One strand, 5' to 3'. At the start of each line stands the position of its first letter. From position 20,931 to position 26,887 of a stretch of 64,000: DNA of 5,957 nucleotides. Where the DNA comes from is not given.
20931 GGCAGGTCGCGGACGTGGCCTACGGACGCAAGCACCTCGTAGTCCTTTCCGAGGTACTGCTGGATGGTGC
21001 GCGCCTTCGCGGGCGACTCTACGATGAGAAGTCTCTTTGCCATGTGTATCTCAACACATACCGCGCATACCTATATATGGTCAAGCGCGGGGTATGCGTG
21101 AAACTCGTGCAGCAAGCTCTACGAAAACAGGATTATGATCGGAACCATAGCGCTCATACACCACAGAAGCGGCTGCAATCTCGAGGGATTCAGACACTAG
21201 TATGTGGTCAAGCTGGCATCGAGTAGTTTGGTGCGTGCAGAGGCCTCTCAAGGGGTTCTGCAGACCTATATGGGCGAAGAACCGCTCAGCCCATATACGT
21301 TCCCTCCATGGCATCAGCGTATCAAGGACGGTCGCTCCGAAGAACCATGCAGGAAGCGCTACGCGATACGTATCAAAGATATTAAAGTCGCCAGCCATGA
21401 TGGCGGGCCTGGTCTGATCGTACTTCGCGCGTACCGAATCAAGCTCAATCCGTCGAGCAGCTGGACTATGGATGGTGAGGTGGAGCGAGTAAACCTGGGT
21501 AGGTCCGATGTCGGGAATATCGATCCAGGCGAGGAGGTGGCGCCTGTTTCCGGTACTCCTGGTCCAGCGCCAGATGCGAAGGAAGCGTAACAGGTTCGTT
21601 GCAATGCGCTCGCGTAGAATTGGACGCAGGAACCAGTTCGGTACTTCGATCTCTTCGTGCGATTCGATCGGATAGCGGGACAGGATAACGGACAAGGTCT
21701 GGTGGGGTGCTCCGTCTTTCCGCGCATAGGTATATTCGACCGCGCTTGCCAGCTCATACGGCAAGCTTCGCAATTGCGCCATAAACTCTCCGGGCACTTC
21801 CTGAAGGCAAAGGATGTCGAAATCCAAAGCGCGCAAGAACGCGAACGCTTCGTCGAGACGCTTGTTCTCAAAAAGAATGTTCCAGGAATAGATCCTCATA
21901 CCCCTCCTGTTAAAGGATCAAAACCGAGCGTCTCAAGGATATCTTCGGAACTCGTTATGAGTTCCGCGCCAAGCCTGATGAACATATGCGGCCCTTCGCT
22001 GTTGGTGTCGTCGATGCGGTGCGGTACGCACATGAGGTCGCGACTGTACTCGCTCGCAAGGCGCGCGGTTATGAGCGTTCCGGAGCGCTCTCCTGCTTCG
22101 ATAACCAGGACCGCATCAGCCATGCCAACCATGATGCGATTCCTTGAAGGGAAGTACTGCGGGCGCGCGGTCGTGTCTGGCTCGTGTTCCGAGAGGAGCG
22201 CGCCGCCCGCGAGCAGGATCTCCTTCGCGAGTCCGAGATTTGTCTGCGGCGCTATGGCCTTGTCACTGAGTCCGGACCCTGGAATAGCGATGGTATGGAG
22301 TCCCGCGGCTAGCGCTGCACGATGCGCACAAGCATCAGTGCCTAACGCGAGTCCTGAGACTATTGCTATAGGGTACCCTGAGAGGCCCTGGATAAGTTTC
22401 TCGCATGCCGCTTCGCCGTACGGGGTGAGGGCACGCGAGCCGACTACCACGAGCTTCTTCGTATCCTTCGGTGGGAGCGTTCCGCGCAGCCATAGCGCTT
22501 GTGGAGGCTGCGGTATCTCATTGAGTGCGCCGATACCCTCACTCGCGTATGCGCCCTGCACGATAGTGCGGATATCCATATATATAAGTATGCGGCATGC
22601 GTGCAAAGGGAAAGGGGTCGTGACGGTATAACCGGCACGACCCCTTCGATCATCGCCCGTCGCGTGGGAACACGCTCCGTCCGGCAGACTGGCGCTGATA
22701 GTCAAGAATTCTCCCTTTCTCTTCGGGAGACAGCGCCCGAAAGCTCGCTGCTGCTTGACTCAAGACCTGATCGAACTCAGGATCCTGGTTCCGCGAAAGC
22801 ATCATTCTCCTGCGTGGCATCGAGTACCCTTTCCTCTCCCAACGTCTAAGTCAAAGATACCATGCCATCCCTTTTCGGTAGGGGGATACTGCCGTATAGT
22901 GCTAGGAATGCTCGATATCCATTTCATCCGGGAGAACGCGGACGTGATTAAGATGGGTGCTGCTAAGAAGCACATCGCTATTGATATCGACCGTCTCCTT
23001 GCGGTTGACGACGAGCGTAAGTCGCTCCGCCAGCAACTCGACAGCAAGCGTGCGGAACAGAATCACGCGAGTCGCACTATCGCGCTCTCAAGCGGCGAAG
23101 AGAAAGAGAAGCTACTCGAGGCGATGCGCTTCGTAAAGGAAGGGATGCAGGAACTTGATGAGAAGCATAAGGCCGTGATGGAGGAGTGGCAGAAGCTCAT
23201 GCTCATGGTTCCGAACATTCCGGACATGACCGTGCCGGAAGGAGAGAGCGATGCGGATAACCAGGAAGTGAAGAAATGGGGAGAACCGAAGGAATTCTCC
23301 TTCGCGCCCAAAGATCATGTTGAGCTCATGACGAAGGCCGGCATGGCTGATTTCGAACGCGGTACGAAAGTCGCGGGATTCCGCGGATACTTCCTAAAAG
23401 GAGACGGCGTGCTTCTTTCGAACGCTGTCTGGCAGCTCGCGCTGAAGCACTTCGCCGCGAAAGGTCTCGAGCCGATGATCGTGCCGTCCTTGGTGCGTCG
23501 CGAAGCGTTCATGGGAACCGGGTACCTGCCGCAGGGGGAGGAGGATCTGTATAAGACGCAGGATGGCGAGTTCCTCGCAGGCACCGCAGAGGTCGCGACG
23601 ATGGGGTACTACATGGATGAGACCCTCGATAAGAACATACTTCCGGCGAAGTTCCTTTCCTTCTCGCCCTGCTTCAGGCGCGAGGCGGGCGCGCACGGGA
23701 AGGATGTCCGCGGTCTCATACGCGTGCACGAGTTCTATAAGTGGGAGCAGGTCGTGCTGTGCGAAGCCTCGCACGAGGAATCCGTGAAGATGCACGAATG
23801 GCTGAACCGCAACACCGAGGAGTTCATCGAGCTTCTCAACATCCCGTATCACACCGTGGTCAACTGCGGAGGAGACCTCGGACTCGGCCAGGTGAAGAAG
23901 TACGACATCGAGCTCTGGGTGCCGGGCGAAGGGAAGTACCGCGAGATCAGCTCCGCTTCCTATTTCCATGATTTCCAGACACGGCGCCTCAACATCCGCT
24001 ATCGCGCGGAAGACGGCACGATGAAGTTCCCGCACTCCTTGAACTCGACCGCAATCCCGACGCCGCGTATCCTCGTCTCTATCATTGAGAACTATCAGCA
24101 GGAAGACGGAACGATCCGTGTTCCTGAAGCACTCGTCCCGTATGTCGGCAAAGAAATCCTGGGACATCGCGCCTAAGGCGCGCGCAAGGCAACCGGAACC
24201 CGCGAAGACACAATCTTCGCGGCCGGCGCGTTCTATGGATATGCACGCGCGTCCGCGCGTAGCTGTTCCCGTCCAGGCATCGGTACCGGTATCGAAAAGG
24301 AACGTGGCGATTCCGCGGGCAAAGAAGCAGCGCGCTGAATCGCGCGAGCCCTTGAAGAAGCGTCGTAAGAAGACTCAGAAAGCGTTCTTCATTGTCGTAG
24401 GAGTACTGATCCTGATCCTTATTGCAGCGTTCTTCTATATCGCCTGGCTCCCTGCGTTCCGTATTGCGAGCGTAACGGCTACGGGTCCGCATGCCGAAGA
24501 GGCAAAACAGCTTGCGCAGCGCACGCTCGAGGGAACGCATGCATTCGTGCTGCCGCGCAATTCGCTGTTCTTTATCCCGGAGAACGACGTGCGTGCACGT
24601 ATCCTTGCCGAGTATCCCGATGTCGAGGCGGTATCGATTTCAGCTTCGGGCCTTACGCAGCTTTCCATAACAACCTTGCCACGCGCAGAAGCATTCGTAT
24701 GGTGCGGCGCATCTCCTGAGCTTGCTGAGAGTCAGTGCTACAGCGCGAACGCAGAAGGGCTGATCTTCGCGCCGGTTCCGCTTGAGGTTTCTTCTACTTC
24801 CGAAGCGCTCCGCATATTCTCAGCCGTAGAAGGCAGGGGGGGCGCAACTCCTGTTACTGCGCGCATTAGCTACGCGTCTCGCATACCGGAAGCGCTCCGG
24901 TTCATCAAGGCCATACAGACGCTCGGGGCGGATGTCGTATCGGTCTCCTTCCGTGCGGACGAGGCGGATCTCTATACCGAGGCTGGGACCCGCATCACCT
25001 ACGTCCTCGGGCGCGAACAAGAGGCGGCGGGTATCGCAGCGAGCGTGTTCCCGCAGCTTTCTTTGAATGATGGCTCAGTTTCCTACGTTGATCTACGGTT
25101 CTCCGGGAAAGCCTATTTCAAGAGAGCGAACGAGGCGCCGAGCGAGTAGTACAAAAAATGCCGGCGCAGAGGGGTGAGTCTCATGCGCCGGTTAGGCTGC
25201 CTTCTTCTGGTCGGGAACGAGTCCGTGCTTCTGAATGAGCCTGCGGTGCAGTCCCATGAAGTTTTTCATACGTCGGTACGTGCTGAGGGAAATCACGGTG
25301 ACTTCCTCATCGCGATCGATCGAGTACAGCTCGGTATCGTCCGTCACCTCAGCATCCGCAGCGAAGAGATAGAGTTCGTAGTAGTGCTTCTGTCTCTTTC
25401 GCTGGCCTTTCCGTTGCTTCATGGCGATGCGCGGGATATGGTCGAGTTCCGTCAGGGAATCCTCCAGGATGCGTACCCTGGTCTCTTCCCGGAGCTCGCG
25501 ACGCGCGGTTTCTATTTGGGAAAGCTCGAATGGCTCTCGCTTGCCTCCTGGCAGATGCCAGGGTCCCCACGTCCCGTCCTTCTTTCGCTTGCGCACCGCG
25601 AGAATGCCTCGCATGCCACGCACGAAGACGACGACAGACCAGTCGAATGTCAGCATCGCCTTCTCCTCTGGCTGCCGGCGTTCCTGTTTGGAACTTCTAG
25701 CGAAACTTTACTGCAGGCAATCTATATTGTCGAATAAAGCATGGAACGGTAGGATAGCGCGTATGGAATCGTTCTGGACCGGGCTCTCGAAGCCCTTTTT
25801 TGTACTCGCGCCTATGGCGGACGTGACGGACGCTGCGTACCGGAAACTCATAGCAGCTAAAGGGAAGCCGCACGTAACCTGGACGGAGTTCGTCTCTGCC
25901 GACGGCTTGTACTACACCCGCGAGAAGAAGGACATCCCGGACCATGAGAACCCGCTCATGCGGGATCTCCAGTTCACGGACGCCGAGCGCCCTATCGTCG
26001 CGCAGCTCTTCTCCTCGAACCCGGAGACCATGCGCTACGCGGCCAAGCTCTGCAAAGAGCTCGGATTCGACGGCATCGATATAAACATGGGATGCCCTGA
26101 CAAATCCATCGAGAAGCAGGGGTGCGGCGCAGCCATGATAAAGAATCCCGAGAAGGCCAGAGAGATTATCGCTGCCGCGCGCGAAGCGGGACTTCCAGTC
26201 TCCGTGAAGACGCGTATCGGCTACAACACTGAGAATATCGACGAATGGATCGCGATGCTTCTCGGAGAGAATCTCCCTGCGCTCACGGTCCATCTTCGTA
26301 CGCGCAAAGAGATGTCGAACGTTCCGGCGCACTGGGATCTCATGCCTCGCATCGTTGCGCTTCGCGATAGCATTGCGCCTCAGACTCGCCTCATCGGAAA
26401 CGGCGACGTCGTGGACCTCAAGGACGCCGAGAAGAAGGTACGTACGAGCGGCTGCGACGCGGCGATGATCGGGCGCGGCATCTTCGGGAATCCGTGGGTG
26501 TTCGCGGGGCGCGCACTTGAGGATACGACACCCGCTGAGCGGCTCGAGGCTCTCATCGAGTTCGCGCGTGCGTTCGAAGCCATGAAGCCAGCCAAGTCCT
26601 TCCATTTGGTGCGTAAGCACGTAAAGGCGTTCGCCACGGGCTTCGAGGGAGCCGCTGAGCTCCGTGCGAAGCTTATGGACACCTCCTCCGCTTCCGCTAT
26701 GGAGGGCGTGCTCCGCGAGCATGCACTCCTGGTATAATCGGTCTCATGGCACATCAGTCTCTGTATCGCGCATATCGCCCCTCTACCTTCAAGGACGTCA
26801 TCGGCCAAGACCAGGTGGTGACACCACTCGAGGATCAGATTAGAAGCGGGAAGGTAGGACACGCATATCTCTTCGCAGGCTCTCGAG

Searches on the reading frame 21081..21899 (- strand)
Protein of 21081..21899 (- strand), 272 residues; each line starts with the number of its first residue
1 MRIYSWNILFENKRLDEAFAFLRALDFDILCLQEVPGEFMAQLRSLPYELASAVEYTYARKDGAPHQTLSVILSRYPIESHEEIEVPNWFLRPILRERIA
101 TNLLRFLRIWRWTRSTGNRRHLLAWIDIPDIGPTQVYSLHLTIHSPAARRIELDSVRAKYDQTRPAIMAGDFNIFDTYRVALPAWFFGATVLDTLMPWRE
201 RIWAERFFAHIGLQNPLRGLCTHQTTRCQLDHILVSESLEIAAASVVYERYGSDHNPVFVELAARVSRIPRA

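Call 36: search_protein_families(library=pfam, proteins=[window:21081-21899:-], max_evalue=0.00001)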
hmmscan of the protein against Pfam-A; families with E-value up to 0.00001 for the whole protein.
window:21081-21899:- (272 aa): 1 family
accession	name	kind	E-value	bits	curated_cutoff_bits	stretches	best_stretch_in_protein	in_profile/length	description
PF03372.29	Exo_endo_phos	-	1.5e-16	61.3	24.5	1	5-255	2-225/225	Endonuclease/Exonuclease/phosphatase family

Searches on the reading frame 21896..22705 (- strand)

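Call 36: search_protein_families(library=pfam, proteins=[window:21896-22705:-], max_evalue=0.00001)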
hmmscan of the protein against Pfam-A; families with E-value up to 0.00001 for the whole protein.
window:21896-22705:- (269 aa): 1 family
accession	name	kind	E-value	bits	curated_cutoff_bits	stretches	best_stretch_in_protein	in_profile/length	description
PF02481.21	DNA_processg_A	-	7.7e-59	198.9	29.6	1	60-251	20-211/212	DNA recombination-mediator protein A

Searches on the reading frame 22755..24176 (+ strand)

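Call 36: search_protein_families(library=pfam, proteins=[window:22755-24176:+], max_evalue=0.00001)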
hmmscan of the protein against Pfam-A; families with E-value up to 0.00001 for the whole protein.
window:22755-24176:+ (473 aa): 2 families
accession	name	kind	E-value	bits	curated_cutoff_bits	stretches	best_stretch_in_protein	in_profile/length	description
PF00587.30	tRNA-synt_2b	-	3e-29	102.8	29.3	1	273-447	12-179/179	tRNA synthetase class II core domain (G, H, P, S and T)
PF02403.27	Seryl_tRNA_N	-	3.9e-21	75.7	28.2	1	52-156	1-108/108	Seryl-tRNA synthetase N-terminal domain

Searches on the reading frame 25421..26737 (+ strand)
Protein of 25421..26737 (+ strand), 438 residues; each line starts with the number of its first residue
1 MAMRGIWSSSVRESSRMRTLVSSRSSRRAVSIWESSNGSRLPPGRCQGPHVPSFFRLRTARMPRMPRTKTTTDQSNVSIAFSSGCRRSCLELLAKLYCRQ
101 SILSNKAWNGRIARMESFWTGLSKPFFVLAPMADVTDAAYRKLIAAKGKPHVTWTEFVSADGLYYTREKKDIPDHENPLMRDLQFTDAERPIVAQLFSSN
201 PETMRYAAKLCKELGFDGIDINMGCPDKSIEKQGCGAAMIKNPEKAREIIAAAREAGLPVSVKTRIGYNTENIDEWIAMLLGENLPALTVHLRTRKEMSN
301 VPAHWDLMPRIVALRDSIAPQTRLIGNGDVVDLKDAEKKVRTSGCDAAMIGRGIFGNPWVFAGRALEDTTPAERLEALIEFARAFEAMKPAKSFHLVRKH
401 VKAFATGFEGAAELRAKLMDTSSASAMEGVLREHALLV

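Call 36: search_protein_families(library=pfam, proteins=[window:25421-26737:+], max_evalue=0.00001)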
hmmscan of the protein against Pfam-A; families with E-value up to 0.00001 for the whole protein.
window:25421-26737:+ (438 aa): 1 family
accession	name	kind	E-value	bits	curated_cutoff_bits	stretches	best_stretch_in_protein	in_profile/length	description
PF01207.24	Dus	-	1.5e-58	198.8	20.4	1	129-432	2-303/311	Dihydrouridine synthase (Dus)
